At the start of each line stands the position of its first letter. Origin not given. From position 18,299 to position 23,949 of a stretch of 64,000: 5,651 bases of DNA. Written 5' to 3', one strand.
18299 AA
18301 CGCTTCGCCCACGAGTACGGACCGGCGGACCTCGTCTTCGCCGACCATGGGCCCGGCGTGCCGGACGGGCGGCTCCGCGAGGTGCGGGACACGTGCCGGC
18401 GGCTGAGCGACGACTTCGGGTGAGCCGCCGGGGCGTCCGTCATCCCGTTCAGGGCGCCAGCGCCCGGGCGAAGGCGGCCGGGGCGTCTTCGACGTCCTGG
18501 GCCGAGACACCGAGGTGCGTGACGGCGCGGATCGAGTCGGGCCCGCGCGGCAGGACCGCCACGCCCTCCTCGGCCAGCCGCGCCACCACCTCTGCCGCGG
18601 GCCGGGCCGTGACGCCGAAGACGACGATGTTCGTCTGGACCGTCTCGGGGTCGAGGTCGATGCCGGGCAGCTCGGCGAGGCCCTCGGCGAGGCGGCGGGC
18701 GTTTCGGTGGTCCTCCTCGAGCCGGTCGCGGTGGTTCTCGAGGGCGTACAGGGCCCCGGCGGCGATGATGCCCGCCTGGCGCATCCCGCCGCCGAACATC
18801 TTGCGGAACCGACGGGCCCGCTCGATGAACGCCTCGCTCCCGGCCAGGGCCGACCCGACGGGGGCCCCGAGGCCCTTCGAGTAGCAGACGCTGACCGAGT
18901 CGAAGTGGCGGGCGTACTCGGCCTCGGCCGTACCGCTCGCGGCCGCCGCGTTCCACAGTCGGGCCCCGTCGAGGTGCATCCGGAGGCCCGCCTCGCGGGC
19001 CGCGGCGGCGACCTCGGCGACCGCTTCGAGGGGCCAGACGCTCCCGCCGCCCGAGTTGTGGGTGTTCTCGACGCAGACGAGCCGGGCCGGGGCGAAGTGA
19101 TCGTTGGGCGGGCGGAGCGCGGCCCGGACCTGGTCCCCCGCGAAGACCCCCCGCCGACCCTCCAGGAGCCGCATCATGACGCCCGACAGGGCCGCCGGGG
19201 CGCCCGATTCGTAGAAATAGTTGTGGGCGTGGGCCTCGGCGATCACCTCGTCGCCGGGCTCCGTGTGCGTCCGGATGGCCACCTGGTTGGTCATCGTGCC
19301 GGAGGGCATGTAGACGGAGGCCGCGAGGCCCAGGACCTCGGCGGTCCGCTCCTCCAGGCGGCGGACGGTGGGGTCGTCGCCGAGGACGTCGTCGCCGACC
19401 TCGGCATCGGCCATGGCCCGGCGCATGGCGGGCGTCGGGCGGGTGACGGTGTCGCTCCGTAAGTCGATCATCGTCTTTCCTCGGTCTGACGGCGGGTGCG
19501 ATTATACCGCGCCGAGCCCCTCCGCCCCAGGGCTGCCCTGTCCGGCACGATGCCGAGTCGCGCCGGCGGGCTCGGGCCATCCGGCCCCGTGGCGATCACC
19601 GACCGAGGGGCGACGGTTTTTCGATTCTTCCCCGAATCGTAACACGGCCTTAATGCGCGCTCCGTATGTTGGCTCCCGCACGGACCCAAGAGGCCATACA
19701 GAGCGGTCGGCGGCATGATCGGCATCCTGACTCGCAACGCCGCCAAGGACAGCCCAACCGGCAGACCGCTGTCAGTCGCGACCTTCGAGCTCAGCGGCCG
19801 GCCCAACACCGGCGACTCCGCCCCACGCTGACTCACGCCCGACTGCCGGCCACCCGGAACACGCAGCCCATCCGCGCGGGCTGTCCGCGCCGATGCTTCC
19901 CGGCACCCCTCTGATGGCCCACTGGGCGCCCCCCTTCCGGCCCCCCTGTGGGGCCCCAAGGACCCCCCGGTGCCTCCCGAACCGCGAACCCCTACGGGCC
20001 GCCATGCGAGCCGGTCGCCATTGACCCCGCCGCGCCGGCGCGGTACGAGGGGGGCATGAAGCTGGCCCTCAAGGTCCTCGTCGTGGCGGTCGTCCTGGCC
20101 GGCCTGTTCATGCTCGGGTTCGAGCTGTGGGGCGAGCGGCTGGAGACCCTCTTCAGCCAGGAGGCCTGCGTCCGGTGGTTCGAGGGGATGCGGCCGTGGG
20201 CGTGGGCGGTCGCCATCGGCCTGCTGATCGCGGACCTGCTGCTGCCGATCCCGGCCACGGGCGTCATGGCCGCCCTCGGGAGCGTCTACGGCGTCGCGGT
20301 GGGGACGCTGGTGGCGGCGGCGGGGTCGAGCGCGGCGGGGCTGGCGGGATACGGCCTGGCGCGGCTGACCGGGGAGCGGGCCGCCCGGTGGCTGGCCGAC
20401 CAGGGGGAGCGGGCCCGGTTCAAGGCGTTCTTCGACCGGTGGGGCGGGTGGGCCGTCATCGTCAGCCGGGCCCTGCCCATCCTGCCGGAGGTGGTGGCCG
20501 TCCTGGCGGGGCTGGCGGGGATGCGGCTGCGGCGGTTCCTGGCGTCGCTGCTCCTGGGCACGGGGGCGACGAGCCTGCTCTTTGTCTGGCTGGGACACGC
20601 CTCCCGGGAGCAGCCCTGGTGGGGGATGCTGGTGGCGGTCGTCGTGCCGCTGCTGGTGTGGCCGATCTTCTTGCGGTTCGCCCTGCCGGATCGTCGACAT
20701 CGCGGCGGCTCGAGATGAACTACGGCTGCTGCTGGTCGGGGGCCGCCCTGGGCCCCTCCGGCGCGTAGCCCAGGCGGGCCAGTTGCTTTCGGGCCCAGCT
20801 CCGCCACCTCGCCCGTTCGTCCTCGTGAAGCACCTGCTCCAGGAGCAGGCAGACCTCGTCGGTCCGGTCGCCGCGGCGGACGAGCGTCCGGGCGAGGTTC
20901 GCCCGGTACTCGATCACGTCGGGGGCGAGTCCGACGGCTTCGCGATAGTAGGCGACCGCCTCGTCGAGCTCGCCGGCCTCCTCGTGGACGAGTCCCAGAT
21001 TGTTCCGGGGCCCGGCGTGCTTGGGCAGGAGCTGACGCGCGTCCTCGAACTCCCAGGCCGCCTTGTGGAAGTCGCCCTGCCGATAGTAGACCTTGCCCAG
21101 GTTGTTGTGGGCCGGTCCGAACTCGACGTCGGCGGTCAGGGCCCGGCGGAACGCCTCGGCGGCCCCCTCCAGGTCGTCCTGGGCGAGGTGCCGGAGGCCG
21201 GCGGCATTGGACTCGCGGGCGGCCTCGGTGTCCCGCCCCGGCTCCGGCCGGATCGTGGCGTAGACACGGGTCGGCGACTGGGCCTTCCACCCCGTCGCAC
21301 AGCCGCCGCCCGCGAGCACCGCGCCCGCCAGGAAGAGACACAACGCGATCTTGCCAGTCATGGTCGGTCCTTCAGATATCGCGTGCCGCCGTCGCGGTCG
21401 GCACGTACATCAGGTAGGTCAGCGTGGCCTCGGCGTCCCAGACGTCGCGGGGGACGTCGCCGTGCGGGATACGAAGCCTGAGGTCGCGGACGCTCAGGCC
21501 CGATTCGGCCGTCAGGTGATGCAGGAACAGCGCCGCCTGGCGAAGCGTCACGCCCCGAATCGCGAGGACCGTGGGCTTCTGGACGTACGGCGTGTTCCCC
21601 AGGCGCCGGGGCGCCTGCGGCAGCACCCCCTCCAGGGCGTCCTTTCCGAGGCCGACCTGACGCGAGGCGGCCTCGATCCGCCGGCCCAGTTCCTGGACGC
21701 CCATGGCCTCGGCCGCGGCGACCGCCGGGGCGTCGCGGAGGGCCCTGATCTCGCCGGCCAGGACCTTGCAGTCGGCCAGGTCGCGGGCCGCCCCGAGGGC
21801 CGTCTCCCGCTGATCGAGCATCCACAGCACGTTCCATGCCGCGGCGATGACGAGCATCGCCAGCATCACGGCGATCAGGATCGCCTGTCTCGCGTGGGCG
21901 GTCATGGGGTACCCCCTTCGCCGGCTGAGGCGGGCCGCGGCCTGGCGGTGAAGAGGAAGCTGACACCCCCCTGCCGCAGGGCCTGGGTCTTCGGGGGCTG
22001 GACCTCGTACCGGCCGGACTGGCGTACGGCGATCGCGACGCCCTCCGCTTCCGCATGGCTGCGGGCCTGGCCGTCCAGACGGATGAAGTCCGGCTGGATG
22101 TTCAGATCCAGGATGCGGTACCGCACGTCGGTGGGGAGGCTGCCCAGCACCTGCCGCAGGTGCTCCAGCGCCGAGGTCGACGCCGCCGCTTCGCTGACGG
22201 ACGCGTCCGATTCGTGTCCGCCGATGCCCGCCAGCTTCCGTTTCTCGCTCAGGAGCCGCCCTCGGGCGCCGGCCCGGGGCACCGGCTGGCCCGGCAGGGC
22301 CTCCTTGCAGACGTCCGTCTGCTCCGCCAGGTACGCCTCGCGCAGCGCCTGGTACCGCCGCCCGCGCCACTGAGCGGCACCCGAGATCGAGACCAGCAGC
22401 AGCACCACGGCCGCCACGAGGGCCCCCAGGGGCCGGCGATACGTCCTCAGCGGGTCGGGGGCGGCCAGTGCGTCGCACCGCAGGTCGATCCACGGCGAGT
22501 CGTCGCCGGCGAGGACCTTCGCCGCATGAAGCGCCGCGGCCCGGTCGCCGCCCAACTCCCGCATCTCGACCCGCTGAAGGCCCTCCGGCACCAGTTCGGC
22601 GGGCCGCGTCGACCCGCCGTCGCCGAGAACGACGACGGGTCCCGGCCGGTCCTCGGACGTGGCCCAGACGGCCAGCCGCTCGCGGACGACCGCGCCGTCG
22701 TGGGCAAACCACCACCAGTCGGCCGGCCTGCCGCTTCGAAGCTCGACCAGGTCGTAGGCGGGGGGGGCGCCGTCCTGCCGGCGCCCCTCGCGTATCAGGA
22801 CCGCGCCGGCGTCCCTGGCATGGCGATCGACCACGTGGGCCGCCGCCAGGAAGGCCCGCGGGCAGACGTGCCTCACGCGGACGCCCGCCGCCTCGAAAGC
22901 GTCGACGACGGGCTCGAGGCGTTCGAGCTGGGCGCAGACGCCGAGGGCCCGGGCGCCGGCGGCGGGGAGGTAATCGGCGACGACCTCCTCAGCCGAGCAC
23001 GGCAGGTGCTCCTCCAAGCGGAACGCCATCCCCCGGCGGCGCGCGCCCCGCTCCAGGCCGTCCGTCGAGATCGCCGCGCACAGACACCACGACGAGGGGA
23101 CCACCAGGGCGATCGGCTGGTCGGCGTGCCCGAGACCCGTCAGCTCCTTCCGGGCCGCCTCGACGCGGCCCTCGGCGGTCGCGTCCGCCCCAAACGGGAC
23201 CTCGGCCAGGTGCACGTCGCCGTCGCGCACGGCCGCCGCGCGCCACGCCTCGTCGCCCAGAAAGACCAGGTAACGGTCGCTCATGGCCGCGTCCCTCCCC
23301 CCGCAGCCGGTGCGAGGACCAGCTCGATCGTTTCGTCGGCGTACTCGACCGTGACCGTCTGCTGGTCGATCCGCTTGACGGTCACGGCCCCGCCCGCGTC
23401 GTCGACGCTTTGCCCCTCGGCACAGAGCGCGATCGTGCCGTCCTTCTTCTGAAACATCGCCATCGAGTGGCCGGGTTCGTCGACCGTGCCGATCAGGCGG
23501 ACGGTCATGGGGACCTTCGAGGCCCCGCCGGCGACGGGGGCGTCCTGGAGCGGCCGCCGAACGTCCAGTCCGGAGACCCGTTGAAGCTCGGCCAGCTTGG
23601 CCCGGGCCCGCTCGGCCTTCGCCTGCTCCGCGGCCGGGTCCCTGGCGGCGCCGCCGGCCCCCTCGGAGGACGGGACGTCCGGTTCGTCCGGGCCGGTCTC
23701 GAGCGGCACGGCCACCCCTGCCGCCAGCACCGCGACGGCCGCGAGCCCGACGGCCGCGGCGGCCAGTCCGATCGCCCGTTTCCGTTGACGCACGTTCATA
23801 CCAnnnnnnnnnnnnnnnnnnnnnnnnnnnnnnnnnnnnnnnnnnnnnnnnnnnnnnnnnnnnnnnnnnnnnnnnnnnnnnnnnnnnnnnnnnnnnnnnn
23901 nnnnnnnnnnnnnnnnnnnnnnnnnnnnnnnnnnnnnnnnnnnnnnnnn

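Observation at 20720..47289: A ~27 kb co-oriented supercluster fuses a TonB-dependent receptor, a TonB2-type energiser and a complete T2SS-like apparatus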

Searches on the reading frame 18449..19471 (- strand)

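Call 6: search_protein_families(library=pfam, proteins=[window:18449-19471:-], max_evalue=0.01)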
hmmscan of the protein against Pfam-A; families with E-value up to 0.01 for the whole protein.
window:18449-19471:- (340 aa): 6 families
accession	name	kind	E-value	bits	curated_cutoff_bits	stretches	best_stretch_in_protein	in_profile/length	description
PF01212.27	Beta_elim_lyase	-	1.1e-107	360.1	27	1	3-285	1-285/288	Beta-eliminating lyase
PF00155.27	Aminotran_1_2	-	5e-13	49.4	19.7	1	12-315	18-343/361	Aminotransferase class I and II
PF01041.23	DegT_DnrJ_EryC1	-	0.00016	21.5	19.8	0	33-81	23-72/360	DegT/DnrJ/EryC1/StrS aminotransferase family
PF00202.27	Aminotran_3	-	0.0017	17.6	30.5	0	236-338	298-403/403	Aminotransferase class-III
PF01053.26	Cys_Met_Meta_PP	-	0.0023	17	27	0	33-82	51-100/381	Cys/Met metabolism PLP-dependent enzyme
PF00266.25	Aminotran_5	-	0.0053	16.2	21.5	0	233-307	256-336/371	Aminotransferase class-V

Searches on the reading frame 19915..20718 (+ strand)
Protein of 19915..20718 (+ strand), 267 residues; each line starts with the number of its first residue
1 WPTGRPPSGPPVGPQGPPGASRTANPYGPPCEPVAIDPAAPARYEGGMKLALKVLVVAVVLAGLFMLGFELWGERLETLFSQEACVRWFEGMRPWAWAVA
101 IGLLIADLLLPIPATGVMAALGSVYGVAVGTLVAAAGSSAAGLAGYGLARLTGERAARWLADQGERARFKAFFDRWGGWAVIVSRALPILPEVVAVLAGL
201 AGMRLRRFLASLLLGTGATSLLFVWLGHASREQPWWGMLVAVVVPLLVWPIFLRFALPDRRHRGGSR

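Call 6: search_protein_families(library=pfam, proteins=[window:19915-20718:+], max_evalue=0.01)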
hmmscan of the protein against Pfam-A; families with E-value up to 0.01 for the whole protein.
window:19915-20718:+ (267 aa): 1 family
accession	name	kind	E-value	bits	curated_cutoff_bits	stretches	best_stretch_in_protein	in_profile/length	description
PF09335.16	VTT_dom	-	1.3e-16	61.6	33.9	1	112-228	1-122/123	VTT domain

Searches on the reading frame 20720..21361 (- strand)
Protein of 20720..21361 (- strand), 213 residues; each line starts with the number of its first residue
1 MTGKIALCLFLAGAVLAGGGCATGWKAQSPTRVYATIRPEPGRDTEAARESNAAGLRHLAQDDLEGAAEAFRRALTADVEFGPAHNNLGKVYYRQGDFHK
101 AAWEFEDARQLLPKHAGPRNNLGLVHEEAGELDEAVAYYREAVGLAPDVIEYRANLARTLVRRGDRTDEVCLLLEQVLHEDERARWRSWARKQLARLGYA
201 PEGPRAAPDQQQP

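Call 6: search_protein_families(library=pfam, proteins=[window:20720-21361:-], max_evalue=0.01)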
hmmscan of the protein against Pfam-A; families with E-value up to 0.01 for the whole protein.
window:20720-21361:- (213 aa): 21 families
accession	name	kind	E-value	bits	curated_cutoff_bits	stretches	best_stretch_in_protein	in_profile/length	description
PF07719.23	TPR_2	-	4.5e-16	58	27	2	120-148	5-33/34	Tetratricopeptide repeat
PF13432.12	TPR_16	-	9.2e-15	55.2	32.7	2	87-148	2-63/65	Tetratricopeptide repeat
PF00515.34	TPR_1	-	1.4e-14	53.7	27.8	2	120-148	5-33/34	Tetratricopeptide repeat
PF13424.12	TPR_12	-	2e-12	47.6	30.1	2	84-146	5-75/77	Tetratricopeptide repeat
PF13181.12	TPR_8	-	6e-12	45.2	25.7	1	120-148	5-33/34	Tetratricopeptide repeat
PF13414.12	TPR_11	-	2.1e-11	43.7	26.8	1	55-96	1-42/42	TPR repeat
PF14559.12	TPR_19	-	1.1e-10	42.1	25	3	94-153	3-62/68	Tetratricopeptide repeat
PF13428.12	TPR_14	-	4.8e-10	39.6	23.5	1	122-158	7-43/44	Tetratricopeptide repeat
PF13374.12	TPR_10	-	8.2e-10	38.8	27.5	1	119-143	5-29/42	Tetratricopeptide repeat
PF13176.12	TPR_7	-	1.8e-09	37.4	27.9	1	121-148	4-31/36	Tetratricopeptide repeat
PF13431.12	TPR_17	-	3.6e-07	30.4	24.4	0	71-101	2-32/34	Tetratricopeptide repeat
PF16918.11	PknG_TPR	-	2.3e-06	27.1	27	1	94-177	140-221/340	Protein kinase G tetratricopeptide repeat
PF24575.1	TPR_Slam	-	3.6e-06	27.8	35.2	1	123-162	54-93/104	Surface lipoprotein assembly modifier, N-terminal TPR repeats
PF07721.20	TPR_4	-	1.7e-05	25.4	27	0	118-137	3-22/26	Tetratricopeptide repeat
PF13174.12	TPR_6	-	2.1e-05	25.3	26.3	0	122-148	6-32/33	Tetratricopeptide repeat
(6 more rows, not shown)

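Call 38: search_protein_families(library=ncbifam, proteins=[window:20720-21361:-], max_evalue=1)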
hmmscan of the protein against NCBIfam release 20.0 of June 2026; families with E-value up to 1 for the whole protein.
window:20720-21361:- (213 aa): 27 families (the best 25 are shown)
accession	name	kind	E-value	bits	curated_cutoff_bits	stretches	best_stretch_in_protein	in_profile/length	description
TIGR02521.1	type_IV_pilW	equivalog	7.6e-13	48.5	154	1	44-181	27-165/234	type IV pilus biogenesis/stability protein PilW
NF040959.1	MamA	equivalog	3.1e-12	46.4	200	1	58-168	81-191/204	magnetosome protein MamA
NF033758.1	gliding_GltE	equivalog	9e-12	44.7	225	1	59-116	267-324/411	adventurous gliding motility TPR repeat lipoprotein GltE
TIGR02917.1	PEP_TPR_lipo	equivalog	1.5e-11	43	312.2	1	47-193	464-611/899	XrtA/PEP-CTERM system TPR-repeat protein PrsT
NF033762.1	social_mot_Tgl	equivalog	8.5e-11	41.7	225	2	95-180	44-129/252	social motility TPR repeat lipoprotein Tgl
NF033920.0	C39_PA2778_fam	equivalog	1.3e-06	28.1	150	2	55-111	197-253/255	PA2778 family cysteine peptidase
NF002725.1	PRK02603.1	equivalog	1.6e-06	28.2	143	2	120-169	76-125/173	photosystem I assembly protein Ycf3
NF047371.1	FlcA_CTERM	equivalog_domain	5.5e-05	21.8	300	1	72-165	428-522/646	periplasmic flagellar collar protein FlcA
TIGR04510.1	mod_pep_cyc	subfamily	8.4e-05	21.3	400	1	51-201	401-549/814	putative peptide modification system cyclase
NF008520.0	PRK11447.1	equivalog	0.00024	19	858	1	52-112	273-333/1157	cellulose synthase complex outer membrane protein BcsC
NF047507.1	TPR_BatC_Lepto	exception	0.00039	20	175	1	84-126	98-140/214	TPR repeat-containing protein BatC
NF008757.0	PRK11788.1-5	equivalog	0.00078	18.7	363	1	57-180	189-311/388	lipopolysaccharide assembly protein LapB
TIGR02795.1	tol_pal_ybgF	equivalog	0.0013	19.4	90.1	1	51-141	5-101/119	tol-pal system protein YbgF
NF041054.1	WAxxUGC_long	equivalog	0.0035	16.7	300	1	121-155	281-315/354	ResA-like WAxxUGC motif-containing protein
NF033161.1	lipo_LipL41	equivalog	0.0037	16.3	400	1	80-124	300-344/358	lipoprotein LipL41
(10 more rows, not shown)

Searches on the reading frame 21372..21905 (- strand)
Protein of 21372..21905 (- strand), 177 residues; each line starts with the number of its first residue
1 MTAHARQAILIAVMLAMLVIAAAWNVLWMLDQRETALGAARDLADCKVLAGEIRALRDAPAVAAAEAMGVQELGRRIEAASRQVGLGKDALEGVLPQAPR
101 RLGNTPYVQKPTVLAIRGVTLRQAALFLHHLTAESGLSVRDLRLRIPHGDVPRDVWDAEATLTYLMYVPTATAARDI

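Call 44: search_protein_families(library=pfam, proteins=[window:21372-21905:-], max_evalue=0.01)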
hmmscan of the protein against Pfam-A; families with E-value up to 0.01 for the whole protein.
window:21372-21905:- (177 aa): 0 families

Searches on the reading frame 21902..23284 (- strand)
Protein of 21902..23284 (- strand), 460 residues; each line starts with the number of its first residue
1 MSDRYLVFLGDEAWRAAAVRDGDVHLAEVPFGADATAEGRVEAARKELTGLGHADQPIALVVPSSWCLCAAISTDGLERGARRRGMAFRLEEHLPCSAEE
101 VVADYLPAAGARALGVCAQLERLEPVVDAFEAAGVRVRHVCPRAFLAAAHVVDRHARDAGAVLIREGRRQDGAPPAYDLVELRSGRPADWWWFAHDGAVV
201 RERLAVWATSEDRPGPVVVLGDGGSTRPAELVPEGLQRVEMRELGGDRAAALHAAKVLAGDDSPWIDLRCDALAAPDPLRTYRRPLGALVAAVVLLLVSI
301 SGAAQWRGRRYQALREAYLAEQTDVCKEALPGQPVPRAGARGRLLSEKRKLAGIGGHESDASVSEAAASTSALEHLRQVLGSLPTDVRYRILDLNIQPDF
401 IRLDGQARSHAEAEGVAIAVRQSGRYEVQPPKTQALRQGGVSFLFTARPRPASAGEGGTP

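Call 6: search_protein_families(library=pfam, proteins=[window:21902-23284:-], max_evalue=0.01)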
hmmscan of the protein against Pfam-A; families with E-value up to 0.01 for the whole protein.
window:21902-23284:- (460 aa): 0 families

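Call 38: search_protein_families(library=ncbifam, proteins=[window:21902-23284:-], max_evalue=1)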
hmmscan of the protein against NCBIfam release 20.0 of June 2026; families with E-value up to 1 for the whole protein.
window:21902-23284:- (460 aa): 1 family
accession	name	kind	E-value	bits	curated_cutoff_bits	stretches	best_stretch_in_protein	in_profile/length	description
TIGR01709.2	typeII_sec_gspL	equivalog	3.6e-14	52.7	65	1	23-415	16-374/392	type II secretion system protein GspL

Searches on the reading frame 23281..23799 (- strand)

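Call 6: search_protein_families(library=pfam, proteins=[window:23281-23799:-], max_evalue=0.01)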
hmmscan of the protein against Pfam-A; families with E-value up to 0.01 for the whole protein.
window:23281-23799:- (172 aa): 0 families

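Call 38: search_protein_families(library=ncbifam, proteins=[window:23281-23799:-], max_evalue=1)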
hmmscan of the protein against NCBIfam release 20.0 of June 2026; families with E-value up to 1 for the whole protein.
window:23281-23799:- (172 aa): 3 families
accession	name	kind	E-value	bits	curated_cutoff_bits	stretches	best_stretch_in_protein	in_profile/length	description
NF041515.1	GspC_delta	equivalog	9.1e-06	25.6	150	1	13-157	15-158/311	type II secretion system protein GspC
NF006767.1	PRK09289.1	equivalog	0.079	12.2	155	1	116-160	26-70/192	riboflavin synthase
TIGR03021.1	pilP_fam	equivalog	0.34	11.9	34.65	1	60-151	19-118/119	type IV pilus biogenesis protein PilP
